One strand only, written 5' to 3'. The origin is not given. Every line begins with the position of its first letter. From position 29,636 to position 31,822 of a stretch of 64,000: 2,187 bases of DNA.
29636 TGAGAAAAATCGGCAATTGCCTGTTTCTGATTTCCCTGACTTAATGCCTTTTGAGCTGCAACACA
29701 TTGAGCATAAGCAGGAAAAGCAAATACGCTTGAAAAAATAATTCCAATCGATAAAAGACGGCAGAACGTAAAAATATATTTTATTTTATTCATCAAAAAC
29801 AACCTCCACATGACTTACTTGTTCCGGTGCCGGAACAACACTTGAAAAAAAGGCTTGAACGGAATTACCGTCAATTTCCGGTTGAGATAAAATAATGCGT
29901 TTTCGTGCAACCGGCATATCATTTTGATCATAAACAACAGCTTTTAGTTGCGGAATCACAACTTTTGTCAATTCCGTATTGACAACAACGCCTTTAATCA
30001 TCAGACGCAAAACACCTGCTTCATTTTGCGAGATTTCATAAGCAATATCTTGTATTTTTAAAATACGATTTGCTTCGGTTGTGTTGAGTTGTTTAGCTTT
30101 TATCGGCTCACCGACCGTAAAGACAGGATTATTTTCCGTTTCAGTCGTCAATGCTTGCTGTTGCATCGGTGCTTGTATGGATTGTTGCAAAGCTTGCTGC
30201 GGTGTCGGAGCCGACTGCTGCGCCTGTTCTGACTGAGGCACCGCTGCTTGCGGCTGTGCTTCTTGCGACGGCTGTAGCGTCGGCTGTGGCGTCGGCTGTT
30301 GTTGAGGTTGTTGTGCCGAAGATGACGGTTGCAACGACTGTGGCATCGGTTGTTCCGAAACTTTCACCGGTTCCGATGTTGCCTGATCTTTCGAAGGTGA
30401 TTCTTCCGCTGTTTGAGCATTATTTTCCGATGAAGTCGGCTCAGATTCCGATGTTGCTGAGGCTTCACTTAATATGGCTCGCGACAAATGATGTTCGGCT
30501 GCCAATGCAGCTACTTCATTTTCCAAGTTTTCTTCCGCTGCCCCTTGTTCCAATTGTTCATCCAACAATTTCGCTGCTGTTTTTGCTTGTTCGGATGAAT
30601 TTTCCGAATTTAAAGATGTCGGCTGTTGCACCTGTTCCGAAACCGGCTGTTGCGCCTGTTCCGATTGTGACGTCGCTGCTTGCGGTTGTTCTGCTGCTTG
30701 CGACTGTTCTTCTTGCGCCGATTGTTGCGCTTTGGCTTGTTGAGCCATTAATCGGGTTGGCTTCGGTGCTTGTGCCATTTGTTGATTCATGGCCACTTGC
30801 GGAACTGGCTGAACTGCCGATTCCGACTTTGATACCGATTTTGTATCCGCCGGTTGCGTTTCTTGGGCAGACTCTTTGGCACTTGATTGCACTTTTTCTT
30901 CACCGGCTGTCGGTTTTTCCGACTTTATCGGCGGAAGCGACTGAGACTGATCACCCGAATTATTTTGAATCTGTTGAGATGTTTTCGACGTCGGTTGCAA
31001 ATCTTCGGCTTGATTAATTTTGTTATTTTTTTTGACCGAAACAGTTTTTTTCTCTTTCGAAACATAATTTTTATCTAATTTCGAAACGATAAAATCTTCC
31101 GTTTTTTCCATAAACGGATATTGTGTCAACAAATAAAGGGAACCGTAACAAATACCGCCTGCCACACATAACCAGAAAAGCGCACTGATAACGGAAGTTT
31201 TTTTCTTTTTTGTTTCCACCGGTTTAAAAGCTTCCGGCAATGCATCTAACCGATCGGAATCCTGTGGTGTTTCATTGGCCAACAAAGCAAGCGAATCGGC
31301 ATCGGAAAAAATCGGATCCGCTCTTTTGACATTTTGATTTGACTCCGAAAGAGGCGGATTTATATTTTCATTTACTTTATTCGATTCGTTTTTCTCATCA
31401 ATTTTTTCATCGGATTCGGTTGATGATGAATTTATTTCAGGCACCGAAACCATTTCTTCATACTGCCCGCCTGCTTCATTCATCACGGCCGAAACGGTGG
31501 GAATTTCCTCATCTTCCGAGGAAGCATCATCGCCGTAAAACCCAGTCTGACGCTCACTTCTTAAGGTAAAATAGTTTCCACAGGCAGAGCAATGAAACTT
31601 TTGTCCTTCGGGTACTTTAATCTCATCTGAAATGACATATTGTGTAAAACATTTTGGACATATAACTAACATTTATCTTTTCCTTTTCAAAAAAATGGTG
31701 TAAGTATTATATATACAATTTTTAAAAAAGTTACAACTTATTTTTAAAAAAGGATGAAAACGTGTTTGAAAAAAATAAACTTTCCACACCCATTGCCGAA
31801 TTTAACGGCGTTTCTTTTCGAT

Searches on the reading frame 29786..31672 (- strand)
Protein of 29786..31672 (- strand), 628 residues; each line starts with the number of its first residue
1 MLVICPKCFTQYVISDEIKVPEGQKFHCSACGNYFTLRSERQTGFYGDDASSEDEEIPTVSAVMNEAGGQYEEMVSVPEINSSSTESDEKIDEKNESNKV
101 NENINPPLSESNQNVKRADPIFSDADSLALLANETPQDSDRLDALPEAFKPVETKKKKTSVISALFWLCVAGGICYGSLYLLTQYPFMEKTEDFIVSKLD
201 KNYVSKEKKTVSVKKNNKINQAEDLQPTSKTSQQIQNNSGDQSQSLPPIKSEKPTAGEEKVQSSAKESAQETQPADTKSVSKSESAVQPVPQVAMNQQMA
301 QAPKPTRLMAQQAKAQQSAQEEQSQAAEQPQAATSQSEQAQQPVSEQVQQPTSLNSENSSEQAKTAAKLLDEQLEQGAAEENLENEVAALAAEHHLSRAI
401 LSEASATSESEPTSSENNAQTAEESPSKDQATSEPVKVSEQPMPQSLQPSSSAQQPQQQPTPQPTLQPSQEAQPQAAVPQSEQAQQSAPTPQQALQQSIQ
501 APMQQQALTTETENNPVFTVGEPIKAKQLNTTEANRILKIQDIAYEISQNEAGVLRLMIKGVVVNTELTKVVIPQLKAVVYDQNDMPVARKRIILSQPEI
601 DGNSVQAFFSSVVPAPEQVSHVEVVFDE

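Call 27: search_protein_families(library=pfam, proteins=[window:29786-31672:-], max_evalue=0.01)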
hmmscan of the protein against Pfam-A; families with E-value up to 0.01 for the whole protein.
window:29786-31672:- (628 aa): 3 families
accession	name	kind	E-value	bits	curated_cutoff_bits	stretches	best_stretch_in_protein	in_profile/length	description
PF13717.11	Zn_ribbon_4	-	4.8e-08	33.2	30.3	1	1-36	1-36/36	zinc-ribbon domain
PF11906.13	DUF3426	-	0.001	19.6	27.7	1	539-593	51-105/147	Protein of unknown function (DUF3426)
PF13719.11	Zn_ribbon_5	-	0.0084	16.3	29.3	0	1-36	1-36/37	zinc-ribbon domain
